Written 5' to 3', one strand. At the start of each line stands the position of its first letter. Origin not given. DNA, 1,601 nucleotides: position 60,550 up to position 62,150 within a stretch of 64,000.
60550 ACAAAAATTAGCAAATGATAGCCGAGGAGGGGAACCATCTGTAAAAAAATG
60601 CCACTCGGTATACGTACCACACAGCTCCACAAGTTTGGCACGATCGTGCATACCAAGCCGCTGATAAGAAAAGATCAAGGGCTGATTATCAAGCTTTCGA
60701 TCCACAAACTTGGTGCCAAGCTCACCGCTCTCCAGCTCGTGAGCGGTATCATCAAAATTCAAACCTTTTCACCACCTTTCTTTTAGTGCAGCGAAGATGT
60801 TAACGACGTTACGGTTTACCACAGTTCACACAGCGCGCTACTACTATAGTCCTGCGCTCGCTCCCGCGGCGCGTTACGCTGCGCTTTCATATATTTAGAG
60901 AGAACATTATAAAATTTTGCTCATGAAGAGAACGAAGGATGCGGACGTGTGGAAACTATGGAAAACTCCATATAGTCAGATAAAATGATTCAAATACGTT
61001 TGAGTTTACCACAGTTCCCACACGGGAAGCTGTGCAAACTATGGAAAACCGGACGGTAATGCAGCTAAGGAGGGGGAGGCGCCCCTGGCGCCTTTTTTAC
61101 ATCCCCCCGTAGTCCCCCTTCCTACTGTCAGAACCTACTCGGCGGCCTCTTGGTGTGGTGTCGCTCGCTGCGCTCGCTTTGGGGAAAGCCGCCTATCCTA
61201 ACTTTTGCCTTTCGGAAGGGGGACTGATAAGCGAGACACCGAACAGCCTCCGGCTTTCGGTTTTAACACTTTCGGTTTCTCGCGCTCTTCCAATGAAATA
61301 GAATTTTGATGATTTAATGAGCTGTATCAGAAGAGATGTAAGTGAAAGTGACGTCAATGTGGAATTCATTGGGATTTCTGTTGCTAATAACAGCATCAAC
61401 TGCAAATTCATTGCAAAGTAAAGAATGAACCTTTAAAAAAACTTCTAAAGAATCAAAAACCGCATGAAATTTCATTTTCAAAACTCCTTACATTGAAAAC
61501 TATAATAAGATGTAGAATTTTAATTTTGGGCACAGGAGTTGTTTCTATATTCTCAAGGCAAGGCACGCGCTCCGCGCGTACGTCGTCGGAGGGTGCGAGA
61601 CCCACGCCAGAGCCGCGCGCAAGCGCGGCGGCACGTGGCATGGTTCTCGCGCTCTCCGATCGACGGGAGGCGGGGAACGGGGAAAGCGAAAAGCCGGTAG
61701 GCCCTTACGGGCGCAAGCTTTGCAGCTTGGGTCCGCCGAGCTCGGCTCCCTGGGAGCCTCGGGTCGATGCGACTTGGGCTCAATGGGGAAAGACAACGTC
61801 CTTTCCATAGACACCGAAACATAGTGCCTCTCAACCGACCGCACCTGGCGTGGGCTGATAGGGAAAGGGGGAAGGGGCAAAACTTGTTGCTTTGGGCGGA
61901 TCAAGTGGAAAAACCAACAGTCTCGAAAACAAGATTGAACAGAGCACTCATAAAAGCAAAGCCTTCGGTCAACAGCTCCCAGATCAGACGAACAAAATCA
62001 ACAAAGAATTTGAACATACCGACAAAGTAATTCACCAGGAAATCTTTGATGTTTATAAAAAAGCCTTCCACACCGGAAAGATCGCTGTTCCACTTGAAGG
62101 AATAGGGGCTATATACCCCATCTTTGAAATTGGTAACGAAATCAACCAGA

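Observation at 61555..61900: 345-bp GC-rich, hairpin-dense island inside the AT-rich element: candidate structured ncRNA or single-strand origin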

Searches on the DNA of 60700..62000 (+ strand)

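Call 5: search_rna_families(source=window, start=60700, end=62000, threshold=evalue, max_evalue=10, show_alignments=3)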
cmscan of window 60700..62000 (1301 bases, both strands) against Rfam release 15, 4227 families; matches with E-value up to 10: 6.
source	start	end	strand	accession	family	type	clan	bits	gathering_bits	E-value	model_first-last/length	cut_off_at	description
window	61582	61664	+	RF04159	MIR1437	Gene; miRNA;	-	26.6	168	0.048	1-192/192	no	MIR1437 microRNA precursor family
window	60950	61020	-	RF01186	SNORD127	Gene; snRNA; snoRNA; CD-box;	-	20.6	45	3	1-86/86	no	Small nucleolar RNA SNORD127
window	61194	61286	+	RF01809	symR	Gene; antitoxin;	-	16.9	61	3.5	1-77/77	no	SymR antitoxin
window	61068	61111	+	RF02806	PyrR208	Gene; snRNA; snoRNA; HACA-box;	-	15.7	64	3.5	1-45/60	no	Pyrobaculum sRNA 208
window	61325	61415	-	RF01515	Afu_514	Gene; snRNA; snoRNA; CD-box;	-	14.8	39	6.5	1-106/106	no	A. fumigatus snoRNA Afu_514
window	61044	61098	+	RF01394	isrK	Gene; sRNA;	-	13.9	50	4.3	1-77/77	no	isrK Hfq binding RNA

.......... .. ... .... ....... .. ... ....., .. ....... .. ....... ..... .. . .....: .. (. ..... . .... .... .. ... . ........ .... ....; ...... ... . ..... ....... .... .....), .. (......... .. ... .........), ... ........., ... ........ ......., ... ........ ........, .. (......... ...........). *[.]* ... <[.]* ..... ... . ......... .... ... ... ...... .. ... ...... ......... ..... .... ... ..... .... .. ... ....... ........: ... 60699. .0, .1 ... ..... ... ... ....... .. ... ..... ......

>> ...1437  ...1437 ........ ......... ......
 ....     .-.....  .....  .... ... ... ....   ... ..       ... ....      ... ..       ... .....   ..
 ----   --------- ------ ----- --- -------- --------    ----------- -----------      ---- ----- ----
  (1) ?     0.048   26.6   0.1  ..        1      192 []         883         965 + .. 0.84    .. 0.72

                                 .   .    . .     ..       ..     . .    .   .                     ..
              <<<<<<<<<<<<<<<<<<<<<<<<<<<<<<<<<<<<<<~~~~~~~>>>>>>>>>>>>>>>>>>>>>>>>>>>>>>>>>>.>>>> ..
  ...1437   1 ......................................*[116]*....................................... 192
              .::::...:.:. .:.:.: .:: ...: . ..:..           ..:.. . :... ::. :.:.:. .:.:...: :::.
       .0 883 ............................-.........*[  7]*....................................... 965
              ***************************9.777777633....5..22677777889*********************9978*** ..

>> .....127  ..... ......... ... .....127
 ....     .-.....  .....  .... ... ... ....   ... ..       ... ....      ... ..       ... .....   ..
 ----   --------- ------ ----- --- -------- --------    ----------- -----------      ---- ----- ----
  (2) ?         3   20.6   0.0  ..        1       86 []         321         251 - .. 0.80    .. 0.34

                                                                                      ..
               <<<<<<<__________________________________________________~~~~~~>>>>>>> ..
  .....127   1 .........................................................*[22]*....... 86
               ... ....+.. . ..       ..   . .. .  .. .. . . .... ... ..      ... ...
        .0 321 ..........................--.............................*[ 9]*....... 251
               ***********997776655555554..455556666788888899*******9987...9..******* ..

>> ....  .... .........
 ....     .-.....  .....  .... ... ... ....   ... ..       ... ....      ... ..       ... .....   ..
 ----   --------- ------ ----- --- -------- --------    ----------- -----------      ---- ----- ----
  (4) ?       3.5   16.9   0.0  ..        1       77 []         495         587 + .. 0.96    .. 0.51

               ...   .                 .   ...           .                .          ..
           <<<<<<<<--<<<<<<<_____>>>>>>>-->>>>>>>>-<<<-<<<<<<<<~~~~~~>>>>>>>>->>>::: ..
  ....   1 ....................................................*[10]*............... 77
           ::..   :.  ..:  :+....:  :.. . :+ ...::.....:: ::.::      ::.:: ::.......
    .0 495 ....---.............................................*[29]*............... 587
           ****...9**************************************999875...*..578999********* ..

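Call 11: search_dna_similar(query=window:60763-61900:+, collection=phages, mode=distant, max_evalue=0.01)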
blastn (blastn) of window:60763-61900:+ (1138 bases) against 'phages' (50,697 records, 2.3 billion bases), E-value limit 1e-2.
No match.

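Call 12: search_dna_similar(query=window:60763-61900:+, collection=plasmids, mode=distant, max_evalue=0.01)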
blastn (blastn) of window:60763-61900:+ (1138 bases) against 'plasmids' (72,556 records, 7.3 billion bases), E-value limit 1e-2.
No match.

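Call 49: build_rna_model(alignment_id=A2, structure=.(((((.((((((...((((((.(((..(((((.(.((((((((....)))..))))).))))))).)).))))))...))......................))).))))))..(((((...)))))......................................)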
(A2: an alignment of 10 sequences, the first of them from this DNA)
Model R1 built from alignment A2 (10 sequences, 166 columns); structure: as given.
model positions 134; base pairs 39; branch points 1; effective number of sequences 1.65; information 0.59 bits per position. Calibrated on 0.2 Mb of random sequence (short: E-values are rough).
structure used (alignment columns):
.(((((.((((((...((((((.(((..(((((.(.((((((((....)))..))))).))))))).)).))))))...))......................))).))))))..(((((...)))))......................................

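Call 51: search_with_rna_model(model_id=R1, sources=[window, L006, L007, L008, L009, L010, L011, L012, L013, L014, L015, L016, L017, L018, L019, L020, L021, L022, L023, L024, L025, L026, L027, L028, L029, L030, L031, L032, L033, L034, L035, L036, L037, L038, L039, L040, L041, L042, L043, L044, L045, L046, L047, L048, L049, L050, L051, L052, L053, L054, L055, L056, L057, L058, L059, L060, L061, L062, L063, L064, L065, L066, L067, L068, L069, L070, L071, L072, L073, L074, L075, L076, L077, L078, L079, L080, L081, L082, L083, L084, L085, L086, L087, L088, L089, L090, L091, L092, L093, L094, L095, L096, L097, L098, L099, L100, L101, L102, L103, L104], max_evalue=1)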
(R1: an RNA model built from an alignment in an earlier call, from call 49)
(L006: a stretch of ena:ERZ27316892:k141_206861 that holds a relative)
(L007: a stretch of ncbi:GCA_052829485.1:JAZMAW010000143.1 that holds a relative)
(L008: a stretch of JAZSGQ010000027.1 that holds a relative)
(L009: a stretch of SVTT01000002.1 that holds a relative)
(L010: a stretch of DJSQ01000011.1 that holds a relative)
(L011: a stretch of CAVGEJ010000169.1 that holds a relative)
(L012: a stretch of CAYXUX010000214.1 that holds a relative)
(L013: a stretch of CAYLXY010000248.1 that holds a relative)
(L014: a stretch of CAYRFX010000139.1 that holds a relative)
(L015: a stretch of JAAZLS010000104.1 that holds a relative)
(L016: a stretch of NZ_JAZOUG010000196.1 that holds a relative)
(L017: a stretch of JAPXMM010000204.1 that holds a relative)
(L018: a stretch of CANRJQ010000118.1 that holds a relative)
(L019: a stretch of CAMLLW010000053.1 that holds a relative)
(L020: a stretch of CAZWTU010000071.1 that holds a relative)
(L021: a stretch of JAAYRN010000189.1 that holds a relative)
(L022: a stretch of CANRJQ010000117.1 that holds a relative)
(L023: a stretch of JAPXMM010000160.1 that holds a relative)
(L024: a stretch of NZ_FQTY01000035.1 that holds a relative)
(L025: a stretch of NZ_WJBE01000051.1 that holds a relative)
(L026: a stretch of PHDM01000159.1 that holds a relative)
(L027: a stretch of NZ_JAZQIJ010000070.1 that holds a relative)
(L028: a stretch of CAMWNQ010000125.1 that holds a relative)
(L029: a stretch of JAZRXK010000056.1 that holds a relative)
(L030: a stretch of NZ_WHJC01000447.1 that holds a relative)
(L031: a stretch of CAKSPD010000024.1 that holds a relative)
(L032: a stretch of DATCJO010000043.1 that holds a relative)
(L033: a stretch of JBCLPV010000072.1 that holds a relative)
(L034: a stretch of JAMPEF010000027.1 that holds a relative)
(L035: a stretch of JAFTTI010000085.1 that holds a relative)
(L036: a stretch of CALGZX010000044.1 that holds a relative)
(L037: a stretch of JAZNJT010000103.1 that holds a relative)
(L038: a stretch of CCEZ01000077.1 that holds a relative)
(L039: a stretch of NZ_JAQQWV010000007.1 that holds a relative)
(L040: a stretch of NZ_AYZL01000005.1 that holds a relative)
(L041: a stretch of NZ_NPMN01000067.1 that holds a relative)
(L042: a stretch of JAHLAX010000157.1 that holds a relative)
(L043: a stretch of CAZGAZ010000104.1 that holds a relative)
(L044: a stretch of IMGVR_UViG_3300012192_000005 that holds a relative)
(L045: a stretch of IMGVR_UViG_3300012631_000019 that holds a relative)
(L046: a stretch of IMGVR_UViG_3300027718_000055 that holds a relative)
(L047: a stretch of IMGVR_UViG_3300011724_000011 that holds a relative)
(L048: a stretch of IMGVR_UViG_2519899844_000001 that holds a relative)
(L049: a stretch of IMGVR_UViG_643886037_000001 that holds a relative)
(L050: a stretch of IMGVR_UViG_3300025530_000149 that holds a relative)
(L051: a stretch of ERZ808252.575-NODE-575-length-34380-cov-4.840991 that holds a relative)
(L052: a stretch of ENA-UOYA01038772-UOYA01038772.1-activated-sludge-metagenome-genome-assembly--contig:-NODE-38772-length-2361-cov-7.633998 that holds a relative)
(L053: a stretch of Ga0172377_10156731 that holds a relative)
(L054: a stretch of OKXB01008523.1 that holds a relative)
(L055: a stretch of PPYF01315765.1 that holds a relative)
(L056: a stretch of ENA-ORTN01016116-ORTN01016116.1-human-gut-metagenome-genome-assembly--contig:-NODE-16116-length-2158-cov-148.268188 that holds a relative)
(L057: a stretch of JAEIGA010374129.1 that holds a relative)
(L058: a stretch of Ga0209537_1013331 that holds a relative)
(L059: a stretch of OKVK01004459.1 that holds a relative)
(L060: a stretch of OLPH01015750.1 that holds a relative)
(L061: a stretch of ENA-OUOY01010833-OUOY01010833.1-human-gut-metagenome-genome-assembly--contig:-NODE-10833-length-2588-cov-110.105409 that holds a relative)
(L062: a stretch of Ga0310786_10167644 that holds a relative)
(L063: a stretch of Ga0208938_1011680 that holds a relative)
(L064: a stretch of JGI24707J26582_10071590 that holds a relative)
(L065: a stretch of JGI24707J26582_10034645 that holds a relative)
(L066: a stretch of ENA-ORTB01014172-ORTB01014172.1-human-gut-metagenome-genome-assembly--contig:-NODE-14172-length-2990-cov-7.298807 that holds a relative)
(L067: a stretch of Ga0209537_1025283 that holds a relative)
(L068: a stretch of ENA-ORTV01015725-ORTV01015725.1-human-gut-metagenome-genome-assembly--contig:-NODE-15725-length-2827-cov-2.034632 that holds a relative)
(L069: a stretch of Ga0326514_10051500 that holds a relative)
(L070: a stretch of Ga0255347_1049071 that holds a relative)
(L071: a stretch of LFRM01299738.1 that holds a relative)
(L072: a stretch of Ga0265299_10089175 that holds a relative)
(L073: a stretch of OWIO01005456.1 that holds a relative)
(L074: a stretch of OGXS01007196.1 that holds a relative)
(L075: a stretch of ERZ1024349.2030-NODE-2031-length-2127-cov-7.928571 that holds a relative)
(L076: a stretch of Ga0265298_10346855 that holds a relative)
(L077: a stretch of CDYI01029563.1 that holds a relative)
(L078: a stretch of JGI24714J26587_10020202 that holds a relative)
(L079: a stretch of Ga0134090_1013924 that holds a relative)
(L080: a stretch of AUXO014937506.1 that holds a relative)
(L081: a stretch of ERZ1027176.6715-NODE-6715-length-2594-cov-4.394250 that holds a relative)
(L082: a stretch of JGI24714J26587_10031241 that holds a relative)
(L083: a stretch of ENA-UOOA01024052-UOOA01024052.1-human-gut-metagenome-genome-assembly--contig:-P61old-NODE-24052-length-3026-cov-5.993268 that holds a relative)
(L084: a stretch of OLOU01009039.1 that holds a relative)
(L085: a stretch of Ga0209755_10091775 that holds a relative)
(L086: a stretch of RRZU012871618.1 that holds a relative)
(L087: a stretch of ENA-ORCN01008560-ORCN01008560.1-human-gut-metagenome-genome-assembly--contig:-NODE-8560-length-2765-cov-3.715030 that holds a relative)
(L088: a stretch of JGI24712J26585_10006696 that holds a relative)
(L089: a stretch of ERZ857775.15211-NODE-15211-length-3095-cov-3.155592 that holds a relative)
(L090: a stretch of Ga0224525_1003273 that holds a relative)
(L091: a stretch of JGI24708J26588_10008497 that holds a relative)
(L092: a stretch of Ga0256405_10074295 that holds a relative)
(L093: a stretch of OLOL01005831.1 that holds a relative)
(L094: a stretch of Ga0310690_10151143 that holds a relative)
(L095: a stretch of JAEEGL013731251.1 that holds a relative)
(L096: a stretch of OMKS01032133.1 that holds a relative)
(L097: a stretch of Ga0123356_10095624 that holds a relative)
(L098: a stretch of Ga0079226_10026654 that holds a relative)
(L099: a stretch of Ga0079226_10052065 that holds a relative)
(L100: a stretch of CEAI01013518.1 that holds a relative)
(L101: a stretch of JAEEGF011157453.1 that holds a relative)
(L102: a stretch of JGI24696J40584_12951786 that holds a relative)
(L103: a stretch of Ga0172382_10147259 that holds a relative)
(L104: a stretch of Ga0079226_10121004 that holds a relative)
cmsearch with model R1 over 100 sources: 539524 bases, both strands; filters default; matches with E-value up to 1: 80.
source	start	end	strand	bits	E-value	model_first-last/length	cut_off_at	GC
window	61533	61666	-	151.4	1.4e-35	1-134/134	no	0.66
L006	1604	1737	+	111.2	2.1e-25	1-134/134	no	0.68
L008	6842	6976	+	96.4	1.1e-21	1-134/134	no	0.65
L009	9787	9939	+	91.9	1.6e-20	1-134/134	no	0.69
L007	20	74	+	44.1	1.9e-08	1-134/134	no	0.55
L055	231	347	+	43.1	3.3e-08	1-134/134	no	0.66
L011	3249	3340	-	39.3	3e-07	1-134/134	no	0.7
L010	9518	9609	-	38.7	4.4e-07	1-134/134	no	0.71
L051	4518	4609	-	38.7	4.4e-07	1-134/134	no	0.71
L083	1450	1514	+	36.3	1.7e-06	1-134/134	no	0.58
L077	1988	2052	+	35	3.8e-06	1-134/134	no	0.58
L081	375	439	+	35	3.8e-06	1-134/134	no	0.58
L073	5305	5370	+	34.7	4.6e-06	1-134/134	no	0.56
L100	1869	1933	+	34.6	4.7e-06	1-134/134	no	0.58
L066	1077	1142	+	34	6.7e-06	1-134/134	no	0.58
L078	799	893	+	33.9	7.2e-06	1-134/134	no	0.48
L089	1345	1409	+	33.8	7.8e-06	1-134/134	no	0.6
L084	1163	1227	+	33.7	8.2e-06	1-134/134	no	0.57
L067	17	101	+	33.2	1.1e-05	1-134/134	no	0.48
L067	2334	2418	+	32.9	1.3e-05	1-134/134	no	0.49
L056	1816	1915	+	32.7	1.5e-05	1-134/134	no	0.66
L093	4336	4400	+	32.5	1.7e-05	1-134/134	no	0.55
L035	2034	2096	+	32.4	1.7e-05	1-134/134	no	0.35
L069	301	414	+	31.9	2.3e-05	1-134/134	no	0.44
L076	194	257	+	31.6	2.7e-05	1-134/134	no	0.5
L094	256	407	+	31.3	3.3e-05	1-134/134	no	0.33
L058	2733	2821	+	31.2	3.6e-05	1-134/134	no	0.47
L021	1955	2035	+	29.8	7.6e-05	1-134/134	no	0.44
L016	1288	1382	+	29.6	8.8e-05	1-134/134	no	0.39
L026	463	550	+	28.7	0.00014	1-134/134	no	0.32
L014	1191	1292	+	27.8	0.00024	1-134/134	no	0.44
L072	524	590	+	26.8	0.00044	1-134/134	no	0.45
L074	23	104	+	26.8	0.00045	1-134/134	no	0.44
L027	476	537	+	26.8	0.00045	1-134/134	no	0.61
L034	9782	9918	+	26.8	0.00045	1-134/134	no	0.49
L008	6846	6925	-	26.7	0.00048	8-81/134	no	0.7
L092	2472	2538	+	26.6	0.00051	1-134/134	no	0.46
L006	1616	1677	-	26.5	0.00054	13-76/134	no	0.73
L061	383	455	+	25.9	0.00074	1-134/134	no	0.38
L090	2463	2556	+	25.8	0.00082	1-134/134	no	0.37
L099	1109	1197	+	25.6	0.00088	1-134/134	no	0.69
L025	836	900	+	25.2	0.0011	1-134/134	no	0.35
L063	1345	1415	+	24.5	0.0017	1-134/134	no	0.31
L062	2400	2466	+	24.4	0.0018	1-134/134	no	0.51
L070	673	742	+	24.3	0.0019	1-134/134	no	0.56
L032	1317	1443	+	24.3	0.0019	1-134/134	no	0.33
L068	1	64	+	24.1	0.0022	70-134/134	5'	0.56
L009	9792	9866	-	24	0.0022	5-83/134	no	0.71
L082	482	587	+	23.5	0.0031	1-134/134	no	0.35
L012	1913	1992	+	23.3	0.0034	1-134/134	no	0.44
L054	299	390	+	23.2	0.0035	1-134/134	no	0.49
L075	455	584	+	23.2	0.0036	1-134/134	no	0.47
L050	1749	1816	+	23.2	0.0037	1-134/134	no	0.54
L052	1234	1299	+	22.9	0.0044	1-134/134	no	0.62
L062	1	62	+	22.7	0.0048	75-134/134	5'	0.48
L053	1585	1650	+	21.6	0.0094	1-134/134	no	0.62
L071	1606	1713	+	21.4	0.01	1-134/134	no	0.36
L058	837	915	+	21.1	0.012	1-134/134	no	0.38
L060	1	34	+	20.6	0.016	101-134/134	5'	0.38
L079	626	699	+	20.3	0.02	1-134/134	no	0.36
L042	824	853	+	20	0.024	1-134/134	no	0.4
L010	5221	5279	+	19.3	0.034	14-75/134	no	0.51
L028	4062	4121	+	19.3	0.035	1-134/134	no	0.38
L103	696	733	+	19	0.041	1-134/134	no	0.26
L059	3327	3390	+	18.9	0.043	1-134/134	no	0.45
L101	2948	2980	+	18.3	0.063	1-134/134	no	0.33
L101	442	474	+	18.3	0.063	1-134/134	no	0.33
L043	9885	9922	+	18.3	0.064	1-134/134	no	0.21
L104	1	25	+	17.8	0.086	110-134/134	5'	0.28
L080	1494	1543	+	17.3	0.11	1-134/134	no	0.46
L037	1594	1628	+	16.9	0.14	1-134/134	no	0.4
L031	7679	7829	+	16.6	0.17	1-134/134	no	0.48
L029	6075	6233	+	16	0.24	1-134/134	no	0.5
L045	3948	4022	+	15.9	0.26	1-134/134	no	0.25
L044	4125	4185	+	15.7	0.29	1-134/134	no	0.26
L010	5216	5284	-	15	0.42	9-80/134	no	0.48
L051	216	284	-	15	0.42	9-80/134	no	0.48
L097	1152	1233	+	14.2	0.7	1-134/134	no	0.29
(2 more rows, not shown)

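Call 52: search_with_rna_model(model_id=R1, sources=[L105, L106, L107, L108, L109, L110, L111, L112, L113, L114, L115, L116, L117, L118, L119, L120, L121, L122, L123, L124, L125, L126, L127, L128, L129, L130, L131, L134, L135, L136, L137, L139, L146, L147, L148], max_evalue=1)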
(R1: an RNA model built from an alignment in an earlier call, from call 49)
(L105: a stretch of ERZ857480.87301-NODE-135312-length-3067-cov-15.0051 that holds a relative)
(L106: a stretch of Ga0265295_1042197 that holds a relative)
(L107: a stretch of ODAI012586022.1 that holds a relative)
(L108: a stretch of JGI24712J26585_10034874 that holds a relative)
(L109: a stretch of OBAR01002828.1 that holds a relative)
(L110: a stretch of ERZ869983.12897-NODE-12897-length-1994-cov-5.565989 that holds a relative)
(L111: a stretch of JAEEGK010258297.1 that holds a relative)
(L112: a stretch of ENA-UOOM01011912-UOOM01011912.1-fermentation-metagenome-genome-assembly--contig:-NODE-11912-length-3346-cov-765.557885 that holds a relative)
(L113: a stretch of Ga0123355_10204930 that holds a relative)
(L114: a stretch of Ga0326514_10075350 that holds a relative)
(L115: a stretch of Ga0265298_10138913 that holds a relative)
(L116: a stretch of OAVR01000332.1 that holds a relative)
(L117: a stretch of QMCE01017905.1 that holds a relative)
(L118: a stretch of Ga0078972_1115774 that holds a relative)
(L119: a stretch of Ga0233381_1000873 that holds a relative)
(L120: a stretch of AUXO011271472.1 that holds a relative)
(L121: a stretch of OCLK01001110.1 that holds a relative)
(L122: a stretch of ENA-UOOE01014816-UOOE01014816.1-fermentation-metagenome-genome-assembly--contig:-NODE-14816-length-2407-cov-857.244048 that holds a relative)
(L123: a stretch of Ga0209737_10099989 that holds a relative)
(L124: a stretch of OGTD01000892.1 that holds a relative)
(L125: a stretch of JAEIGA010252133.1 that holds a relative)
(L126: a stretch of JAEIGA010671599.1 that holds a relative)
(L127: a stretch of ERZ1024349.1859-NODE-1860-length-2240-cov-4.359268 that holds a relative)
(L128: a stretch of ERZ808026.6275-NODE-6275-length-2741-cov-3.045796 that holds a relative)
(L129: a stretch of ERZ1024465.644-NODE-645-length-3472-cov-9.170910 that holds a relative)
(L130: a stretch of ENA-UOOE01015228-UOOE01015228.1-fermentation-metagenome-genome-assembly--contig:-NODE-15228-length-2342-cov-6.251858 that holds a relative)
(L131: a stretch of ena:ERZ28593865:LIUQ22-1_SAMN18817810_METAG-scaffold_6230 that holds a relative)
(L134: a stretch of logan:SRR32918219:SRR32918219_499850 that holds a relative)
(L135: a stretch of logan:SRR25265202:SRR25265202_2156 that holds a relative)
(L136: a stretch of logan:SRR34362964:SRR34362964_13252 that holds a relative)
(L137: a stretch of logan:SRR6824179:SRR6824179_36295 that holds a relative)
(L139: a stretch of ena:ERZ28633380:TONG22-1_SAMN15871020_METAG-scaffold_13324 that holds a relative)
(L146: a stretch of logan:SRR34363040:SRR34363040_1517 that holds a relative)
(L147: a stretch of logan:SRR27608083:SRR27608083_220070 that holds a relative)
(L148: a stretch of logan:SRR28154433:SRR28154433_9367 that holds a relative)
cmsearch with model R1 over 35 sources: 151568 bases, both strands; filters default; matches with E-value up to 1: 29.
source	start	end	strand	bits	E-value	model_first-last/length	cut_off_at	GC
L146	2415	2548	+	146.9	5.6e-35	1-134/134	no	0.63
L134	7058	7191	+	139.9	3.2e-33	1-134/134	no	0.66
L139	661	794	+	134.3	8.4e-32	1-134/134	no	0.66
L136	2579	2715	+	120.2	3.1e-28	1-134/134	no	0.69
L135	9669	9806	+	93.7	1.6e-21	1-134/134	no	0.64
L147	7630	7785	+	89.1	2.3e-20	1-134/134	no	0.66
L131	3984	4073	+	44.1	5.3e-09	1-134/134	no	0.69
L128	2355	2442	+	38.8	1.2e-07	1-134/134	no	0.65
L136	2584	2664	-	35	1.1e-06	5-83/134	no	0.75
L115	1993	2057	+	31.6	7.6e-06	1-134/134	no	0.52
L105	829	973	+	30.4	1.5e-05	1-134/134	no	0.61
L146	2420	2498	-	30.4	1.6e-05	5-83/134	no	0.72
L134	7063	7141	-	30.3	1.7e-05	5-83/134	no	0.73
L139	666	745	-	28.4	5.1e-05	5-83/134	no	0.73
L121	807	894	+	25.4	0.00028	1-134/134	no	0.65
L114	1133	1197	+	24.6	0.00047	1-134/134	no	0.37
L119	407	493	+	24.5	0.00047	1-134/134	no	0.67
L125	467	558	+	22.9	0.0012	1-134/134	no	0.66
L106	664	742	+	22.9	0.0012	1-134/134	no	0.41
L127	227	304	+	22.8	0.0013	1-134/134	no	0.33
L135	9676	9755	-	21.9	0.0021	8-81/134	no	0.7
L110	1662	1810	+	21.7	0.0024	1-134/134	no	0.47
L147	7640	7705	-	20.3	0.0054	10-79/134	no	0.7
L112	342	422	+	19.3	0.01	1-134/134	no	0.48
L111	2045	2080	+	18.6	0.015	1-134/134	no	0.33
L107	2444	2524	+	18.5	0.016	1-134/134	no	0.27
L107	432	469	+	18.1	0.02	1-134/134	no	0.32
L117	1637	1666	+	15.4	0.096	1-134/134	no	0.3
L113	726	758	+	13.3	0.33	1-134/134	no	0.33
